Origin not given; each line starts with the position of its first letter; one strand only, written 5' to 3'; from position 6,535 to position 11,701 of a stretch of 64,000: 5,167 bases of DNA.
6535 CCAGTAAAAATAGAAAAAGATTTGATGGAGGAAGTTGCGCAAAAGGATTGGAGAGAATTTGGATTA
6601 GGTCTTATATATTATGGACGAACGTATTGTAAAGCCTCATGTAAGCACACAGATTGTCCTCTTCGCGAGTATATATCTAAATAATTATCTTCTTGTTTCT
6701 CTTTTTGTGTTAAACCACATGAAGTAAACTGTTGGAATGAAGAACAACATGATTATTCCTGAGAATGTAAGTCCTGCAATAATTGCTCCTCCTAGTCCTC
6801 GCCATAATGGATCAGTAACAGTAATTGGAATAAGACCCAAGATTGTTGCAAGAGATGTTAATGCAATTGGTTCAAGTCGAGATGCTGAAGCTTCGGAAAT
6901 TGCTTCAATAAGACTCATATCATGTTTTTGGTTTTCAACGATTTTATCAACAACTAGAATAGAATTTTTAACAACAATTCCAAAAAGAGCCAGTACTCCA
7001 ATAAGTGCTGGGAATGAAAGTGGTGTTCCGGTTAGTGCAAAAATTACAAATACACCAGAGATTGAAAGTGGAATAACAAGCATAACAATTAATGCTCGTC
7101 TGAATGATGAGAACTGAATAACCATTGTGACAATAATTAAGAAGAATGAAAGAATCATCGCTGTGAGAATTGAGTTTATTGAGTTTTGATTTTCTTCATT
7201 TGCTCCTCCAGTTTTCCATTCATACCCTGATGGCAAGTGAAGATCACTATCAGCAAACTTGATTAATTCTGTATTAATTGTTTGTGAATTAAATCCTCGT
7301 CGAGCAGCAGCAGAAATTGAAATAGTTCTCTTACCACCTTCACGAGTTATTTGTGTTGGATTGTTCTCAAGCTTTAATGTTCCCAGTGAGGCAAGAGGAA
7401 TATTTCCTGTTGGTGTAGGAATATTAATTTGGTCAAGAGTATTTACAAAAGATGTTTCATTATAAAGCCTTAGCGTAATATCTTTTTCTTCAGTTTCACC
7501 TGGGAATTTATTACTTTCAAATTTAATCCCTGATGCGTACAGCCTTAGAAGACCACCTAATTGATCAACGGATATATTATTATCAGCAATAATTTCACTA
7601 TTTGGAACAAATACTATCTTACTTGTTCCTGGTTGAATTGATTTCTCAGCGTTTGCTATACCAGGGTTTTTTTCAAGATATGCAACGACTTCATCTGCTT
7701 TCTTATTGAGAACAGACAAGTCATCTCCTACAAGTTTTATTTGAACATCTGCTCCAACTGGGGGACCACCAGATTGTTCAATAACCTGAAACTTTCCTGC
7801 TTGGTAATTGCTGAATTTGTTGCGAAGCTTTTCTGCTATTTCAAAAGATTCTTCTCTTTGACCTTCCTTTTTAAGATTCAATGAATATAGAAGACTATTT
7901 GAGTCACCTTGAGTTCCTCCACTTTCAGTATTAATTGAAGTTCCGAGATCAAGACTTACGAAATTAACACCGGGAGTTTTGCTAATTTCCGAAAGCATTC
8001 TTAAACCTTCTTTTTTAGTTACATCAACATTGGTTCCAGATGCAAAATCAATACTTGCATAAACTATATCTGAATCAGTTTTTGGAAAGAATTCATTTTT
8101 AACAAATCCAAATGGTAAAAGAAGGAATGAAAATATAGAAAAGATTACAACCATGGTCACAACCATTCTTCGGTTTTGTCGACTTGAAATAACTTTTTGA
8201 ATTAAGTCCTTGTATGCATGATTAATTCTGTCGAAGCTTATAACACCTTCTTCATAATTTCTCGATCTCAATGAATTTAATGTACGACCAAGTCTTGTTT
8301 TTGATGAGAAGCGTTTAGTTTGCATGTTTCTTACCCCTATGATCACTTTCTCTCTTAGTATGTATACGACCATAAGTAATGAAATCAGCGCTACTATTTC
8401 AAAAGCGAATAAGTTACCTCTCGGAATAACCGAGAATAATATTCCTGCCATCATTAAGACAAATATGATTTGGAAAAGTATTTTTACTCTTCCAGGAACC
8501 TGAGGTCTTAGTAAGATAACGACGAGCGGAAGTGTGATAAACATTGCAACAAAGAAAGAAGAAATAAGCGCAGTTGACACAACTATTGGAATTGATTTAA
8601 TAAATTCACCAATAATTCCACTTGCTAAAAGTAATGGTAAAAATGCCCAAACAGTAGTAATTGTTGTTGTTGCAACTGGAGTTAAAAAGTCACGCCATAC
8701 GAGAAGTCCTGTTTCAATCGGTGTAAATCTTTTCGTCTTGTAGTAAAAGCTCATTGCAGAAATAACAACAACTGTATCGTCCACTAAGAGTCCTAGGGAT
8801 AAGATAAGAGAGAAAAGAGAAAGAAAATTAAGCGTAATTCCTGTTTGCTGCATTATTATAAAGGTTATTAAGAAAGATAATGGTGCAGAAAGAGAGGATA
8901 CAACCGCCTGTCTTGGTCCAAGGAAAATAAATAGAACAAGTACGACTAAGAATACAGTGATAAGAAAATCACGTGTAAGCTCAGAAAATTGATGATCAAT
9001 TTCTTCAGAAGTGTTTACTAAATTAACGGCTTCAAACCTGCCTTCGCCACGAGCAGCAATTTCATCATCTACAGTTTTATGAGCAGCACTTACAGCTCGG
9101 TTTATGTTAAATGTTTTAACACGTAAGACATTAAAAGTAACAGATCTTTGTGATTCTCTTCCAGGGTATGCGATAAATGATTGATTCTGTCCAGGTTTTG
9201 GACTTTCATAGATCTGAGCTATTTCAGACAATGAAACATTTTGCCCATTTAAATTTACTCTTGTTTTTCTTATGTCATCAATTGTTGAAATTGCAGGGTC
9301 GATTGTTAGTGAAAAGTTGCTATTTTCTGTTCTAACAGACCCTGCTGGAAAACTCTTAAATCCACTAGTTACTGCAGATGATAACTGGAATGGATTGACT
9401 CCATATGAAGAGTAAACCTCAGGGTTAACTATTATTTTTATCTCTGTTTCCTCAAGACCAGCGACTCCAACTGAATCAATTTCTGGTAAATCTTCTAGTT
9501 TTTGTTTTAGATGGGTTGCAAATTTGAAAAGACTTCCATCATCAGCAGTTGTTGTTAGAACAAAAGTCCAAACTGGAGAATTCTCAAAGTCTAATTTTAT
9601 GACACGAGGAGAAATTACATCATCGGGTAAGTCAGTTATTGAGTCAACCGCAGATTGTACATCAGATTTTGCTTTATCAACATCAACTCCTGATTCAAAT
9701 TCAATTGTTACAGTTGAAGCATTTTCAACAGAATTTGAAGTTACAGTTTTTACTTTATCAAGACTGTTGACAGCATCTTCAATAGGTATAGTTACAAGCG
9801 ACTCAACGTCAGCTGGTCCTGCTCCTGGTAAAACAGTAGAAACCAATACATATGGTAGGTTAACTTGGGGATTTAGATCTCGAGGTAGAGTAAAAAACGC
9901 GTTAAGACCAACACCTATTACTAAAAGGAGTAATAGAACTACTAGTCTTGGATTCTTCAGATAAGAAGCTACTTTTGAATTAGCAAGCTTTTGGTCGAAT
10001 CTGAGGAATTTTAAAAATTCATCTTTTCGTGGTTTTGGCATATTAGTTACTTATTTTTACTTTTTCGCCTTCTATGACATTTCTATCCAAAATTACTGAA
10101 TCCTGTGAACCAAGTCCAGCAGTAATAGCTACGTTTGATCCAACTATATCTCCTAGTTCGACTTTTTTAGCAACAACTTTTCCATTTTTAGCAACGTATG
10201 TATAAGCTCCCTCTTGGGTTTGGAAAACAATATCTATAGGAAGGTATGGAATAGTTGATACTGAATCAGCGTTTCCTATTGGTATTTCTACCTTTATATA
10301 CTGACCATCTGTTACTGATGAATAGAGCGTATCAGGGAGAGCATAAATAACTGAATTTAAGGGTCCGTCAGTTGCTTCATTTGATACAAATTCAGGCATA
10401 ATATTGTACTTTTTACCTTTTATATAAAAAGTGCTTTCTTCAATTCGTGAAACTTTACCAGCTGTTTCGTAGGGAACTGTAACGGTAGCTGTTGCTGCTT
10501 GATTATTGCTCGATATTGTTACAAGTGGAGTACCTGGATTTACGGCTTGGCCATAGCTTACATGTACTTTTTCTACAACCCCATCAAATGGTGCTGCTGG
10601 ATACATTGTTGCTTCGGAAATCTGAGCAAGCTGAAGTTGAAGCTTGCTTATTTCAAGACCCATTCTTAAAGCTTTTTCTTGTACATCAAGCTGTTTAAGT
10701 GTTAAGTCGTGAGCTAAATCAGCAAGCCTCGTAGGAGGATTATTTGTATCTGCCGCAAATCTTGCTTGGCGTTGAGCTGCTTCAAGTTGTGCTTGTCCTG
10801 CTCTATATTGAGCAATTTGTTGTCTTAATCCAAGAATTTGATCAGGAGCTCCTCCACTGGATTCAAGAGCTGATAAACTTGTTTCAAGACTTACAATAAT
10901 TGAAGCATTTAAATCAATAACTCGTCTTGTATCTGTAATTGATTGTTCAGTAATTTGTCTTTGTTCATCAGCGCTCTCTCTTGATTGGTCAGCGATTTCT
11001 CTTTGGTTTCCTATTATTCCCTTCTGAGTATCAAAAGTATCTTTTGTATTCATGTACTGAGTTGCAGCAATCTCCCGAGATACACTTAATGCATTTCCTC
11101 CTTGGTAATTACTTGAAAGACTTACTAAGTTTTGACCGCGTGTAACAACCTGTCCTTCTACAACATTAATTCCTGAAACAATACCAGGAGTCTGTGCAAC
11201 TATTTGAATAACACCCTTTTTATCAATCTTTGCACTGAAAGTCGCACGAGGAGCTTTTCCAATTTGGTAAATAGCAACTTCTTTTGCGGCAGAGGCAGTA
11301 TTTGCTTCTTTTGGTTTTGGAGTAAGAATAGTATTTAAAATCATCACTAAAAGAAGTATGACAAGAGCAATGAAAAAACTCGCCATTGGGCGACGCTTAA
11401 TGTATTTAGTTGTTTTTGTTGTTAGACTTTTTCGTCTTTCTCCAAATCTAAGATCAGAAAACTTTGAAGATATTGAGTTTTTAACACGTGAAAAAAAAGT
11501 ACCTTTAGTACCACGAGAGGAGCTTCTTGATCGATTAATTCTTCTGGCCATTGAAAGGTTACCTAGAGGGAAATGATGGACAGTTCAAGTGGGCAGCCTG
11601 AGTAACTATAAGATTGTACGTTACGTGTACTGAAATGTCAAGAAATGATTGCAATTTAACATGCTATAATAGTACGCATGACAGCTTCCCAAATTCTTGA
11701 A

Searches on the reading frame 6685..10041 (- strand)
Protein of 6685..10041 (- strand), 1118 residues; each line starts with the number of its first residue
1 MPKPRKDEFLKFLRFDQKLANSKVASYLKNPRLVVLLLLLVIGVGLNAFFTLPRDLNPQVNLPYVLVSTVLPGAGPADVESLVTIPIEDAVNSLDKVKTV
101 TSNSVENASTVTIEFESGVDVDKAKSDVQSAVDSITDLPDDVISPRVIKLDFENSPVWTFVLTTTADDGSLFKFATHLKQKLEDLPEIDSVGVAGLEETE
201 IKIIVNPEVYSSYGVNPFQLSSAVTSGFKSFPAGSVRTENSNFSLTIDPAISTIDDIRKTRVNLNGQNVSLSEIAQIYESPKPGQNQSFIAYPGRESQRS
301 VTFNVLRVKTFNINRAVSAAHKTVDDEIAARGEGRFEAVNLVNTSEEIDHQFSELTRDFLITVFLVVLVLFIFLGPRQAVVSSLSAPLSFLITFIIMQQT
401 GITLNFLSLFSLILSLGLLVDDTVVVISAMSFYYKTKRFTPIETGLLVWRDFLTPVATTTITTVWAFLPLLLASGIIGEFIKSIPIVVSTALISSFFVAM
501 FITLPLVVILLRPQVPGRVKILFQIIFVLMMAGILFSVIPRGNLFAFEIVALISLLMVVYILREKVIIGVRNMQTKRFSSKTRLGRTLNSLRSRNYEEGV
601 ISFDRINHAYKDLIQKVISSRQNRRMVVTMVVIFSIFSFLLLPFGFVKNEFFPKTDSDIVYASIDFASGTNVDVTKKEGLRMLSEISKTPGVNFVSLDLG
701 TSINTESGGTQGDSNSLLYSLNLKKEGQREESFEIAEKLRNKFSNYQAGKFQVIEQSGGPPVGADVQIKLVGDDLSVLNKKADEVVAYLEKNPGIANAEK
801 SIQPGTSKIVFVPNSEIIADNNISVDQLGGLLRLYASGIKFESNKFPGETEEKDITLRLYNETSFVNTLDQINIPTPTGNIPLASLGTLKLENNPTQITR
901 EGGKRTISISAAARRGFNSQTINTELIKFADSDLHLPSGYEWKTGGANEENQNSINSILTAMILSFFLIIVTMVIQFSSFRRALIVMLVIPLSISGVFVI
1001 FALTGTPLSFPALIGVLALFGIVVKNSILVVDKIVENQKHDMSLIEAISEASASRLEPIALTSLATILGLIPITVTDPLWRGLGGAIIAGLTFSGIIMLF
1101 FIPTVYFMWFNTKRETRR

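Call 60: search_protein_families(library=pfam, proteins=[window:6685-10041:-], max_evalue=0.001)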
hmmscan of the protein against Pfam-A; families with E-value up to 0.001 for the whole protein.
window:6685-10041:- (1118 aa): 2 families
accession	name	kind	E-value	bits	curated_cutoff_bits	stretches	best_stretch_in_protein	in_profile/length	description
PF00873.25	ACR_tran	-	2.5e-153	512.6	28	2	602-1108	508-1019/1021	AcrB/AcrD/AcrF family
PF02355.23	SecD_SecF_C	-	2.3e-05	24.4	20.5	1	955-1092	30-169/189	Protein export membrane protein SecD/SecF, C-terminal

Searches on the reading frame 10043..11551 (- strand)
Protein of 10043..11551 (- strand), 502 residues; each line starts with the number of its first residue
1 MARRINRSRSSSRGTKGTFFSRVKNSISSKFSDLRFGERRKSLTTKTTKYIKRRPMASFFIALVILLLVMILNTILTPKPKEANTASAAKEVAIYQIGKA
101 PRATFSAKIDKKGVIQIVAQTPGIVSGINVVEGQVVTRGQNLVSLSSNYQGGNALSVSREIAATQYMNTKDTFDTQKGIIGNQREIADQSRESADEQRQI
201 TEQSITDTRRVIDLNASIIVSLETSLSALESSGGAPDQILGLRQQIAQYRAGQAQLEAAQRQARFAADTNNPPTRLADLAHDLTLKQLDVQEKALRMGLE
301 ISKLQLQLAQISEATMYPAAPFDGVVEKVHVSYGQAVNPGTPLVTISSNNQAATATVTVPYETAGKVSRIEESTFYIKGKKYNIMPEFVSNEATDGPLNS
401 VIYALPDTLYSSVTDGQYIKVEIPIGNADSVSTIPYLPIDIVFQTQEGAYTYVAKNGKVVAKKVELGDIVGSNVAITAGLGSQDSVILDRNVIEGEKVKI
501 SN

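Call 60: search_protein_families(library=pfam, proteins=[window:10043-11551:-], max_evalue=0.001)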
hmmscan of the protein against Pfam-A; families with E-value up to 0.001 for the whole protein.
window:10043-11551:- (502 aa): 4 families
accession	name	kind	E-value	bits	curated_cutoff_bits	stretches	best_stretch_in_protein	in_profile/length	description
PF13437.12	HlyD_3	-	4.9e-12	47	22.2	1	320-383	4-68/106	HlyD family secretion protein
PF13533.13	Biotin_lipoyl_2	-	5.8e-09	36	29.8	1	319-346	4-31/32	Biotin-lipoyl like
PF16576.10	HlyD_D23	-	8.3e-09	35.5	30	1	284-350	85-143/214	Barrel-sandwich domain of CusB or HlyD membrane-fusion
PF00364.28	Biotin_lipoyl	-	4.4e-06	26.9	22.1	0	319-346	46-73/73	Biotin-requiring enzyme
